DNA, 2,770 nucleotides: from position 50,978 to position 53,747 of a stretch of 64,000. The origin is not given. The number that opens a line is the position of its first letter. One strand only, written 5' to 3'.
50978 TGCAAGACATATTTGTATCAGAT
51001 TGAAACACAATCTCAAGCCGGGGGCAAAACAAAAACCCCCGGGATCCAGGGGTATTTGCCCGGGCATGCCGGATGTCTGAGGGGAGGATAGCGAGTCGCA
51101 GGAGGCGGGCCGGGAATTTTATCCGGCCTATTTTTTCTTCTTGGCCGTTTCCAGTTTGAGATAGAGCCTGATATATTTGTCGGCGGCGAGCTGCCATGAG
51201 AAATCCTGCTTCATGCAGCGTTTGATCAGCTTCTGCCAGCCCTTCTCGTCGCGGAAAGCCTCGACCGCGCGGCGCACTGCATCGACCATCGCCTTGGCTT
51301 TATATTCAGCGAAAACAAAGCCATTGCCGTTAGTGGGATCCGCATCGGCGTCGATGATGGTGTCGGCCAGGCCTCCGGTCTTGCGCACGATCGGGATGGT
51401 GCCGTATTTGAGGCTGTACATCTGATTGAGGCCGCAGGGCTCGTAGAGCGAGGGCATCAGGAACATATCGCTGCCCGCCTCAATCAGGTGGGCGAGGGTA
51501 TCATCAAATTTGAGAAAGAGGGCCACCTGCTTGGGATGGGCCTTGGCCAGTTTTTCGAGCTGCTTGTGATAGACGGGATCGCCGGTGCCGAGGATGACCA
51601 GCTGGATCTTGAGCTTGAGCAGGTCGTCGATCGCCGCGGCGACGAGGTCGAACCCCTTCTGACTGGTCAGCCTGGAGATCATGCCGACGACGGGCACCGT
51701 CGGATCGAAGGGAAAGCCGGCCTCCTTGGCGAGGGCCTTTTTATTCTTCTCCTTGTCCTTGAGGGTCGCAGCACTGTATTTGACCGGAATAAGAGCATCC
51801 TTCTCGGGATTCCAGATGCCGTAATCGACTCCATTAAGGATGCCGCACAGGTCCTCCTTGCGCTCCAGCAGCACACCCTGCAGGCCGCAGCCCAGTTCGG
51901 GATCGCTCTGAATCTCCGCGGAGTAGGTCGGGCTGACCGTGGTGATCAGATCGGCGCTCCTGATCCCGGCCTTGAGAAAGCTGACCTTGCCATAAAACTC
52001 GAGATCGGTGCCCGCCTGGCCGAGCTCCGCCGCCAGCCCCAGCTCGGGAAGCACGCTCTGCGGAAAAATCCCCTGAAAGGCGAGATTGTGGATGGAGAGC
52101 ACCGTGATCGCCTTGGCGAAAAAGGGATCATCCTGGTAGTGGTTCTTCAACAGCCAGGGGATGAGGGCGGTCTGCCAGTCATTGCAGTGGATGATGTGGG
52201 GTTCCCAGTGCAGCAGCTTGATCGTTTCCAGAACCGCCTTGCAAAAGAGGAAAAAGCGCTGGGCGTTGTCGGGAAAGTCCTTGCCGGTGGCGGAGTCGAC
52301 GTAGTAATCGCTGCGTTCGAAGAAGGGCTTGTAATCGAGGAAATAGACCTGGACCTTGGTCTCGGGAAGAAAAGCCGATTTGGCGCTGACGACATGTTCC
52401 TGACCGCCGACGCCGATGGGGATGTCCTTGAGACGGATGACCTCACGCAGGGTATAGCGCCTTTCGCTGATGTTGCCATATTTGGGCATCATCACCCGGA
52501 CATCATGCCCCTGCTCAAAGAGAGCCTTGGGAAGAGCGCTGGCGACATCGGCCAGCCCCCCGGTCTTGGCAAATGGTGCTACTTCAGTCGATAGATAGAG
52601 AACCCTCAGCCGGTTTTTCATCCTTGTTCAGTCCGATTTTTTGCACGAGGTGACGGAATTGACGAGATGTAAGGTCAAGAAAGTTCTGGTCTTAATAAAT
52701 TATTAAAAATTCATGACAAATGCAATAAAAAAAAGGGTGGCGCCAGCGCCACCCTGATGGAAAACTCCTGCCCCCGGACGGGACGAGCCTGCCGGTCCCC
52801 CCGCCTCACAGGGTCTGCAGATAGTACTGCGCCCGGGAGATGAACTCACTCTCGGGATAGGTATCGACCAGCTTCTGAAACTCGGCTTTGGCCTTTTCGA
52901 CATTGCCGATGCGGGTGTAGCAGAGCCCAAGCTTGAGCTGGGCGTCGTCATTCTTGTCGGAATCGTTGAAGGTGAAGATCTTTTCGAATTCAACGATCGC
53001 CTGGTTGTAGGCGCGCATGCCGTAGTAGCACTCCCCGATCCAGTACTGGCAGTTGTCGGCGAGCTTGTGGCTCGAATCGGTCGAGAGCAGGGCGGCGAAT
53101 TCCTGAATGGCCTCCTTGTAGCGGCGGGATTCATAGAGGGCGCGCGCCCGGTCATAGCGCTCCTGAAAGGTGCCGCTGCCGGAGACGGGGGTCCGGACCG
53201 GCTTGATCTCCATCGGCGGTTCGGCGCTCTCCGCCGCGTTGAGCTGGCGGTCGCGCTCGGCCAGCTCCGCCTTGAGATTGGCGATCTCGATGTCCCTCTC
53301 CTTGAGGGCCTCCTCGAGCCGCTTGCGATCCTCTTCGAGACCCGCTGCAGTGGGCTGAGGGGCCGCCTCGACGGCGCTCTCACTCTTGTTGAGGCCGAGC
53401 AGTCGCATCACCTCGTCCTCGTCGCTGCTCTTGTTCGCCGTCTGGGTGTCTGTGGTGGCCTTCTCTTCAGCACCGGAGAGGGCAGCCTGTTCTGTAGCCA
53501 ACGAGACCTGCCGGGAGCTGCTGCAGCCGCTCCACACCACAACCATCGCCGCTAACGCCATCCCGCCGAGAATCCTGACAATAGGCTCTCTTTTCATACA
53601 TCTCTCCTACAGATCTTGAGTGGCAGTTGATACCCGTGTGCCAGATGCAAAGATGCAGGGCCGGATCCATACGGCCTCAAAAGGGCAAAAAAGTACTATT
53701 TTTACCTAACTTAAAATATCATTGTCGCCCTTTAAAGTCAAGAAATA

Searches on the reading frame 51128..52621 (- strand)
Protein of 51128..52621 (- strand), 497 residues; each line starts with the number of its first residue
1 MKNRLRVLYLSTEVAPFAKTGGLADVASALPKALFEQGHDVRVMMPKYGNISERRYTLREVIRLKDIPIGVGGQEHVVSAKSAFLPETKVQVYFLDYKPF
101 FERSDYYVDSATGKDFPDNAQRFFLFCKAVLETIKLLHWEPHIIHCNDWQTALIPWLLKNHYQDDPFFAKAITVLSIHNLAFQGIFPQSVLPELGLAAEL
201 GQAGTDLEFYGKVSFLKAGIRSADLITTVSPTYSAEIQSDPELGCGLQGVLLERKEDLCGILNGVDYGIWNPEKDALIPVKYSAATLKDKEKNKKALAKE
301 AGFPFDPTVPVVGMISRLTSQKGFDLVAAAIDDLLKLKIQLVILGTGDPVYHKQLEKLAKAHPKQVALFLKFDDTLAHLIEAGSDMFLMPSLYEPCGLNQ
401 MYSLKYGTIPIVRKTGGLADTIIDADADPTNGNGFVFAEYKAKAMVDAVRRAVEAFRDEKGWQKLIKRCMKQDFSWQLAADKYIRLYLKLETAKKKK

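Call 8: search_protein_families(library=pfam, proteins=[window:51128-52621:-], max_evalue=0.001)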
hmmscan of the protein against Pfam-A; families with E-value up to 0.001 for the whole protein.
window:51128-52621:- (497 aa): 6 families
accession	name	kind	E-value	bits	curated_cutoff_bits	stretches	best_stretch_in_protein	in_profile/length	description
PF08323.17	Glyco_transf_5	-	1.8e-84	283.7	22.7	1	6-251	1-237/239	Starch synthase catalytic domain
PF00534.26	Glycos_transf_1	-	3.7e-21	75.8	26.4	1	304-454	10-157/172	Glycosyl transferases group 1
PF13692.12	Glyco_trans_1_4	-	4.1e-14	53.5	27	1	310-453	2-140/142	Glycosyl transferases group 1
PF20706.3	GT4-conflict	-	2.2e-09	37.2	26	1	312-482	200-384/385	Family 4 Glycosyltransferase in conflict systems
PF13439.12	Glyco_transf_4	-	5.5e-07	30.2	28.5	0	71-238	1-149/170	Glycosyltransferase Family 4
PF13579.12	Glyco_trans_4_4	-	0.00022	22.1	29.7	0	21-236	1-141/158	Glycosyl transferase 4-like domain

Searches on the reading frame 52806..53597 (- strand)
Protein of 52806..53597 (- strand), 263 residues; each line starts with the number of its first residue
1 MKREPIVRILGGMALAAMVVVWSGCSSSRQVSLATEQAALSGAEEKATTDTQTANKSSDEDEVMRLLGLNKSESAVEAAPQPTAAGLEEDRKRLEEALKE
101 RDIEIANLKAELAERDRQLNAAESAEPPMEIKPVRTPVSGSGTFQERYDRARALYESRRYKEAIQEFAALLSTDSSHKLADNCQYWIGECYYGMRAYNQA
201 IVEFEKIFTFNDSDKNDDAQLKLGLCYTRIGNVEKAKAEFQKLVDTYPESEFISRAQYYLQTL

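Call 8: search_protein_families(library=pfam, proteins=[window:52806-53597:-], max_evalue=0.001)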
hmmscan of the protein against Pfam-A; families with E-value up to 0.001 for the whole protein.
window:52806-53597:- (263 aa): 10 families
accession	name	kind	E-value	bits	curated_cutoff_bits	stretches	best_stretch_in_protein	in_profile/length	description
PF13174.12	TPR_6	-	6.2e-15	55.2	26.3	1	218-250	1-33/33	Tetratricopeptide repeat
PF07719.23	TPR_2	-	1.1e-10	41.2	27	0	219-249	3-33/34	Tetratricopeptide repeat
PF13181.12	TPR_8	-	5.8e-08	32.7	25.7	0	219-248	3-32/34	Tetratricopeptide repeat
PF14559.12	TPR_19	-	7.4e-08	33.1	25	1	195-250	5-59/68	Tetratricopeptide repeat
PF13432.12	TPR_16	-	4.6e-07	30.6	32.7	0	148-204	1-53/65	Tetratricopeptide repeat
PF13371.12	TPR_9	-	2.2e-06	28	35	0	145-174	30-59/73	Tetratricopeptide repeat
PF13428.12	TPR_14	-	1.1e-05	26.1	23.5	0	218-253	2-37/44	Tetratricopeptide repeat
PF12895.13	ANAPC3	-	1.2e-05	25.9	27.2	0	151-206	30-81/82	Anaphase-promoting complex, cyclosome, subunit 3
PF00515.34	TPR_1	-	2.8e-05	24.2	27.8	0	184-207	4-27/34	Tetratricopeptide repeat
PF13525.12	YfiO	-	0.00011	22.5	25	0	146-261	7-134/203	Outer membrane lipoprotein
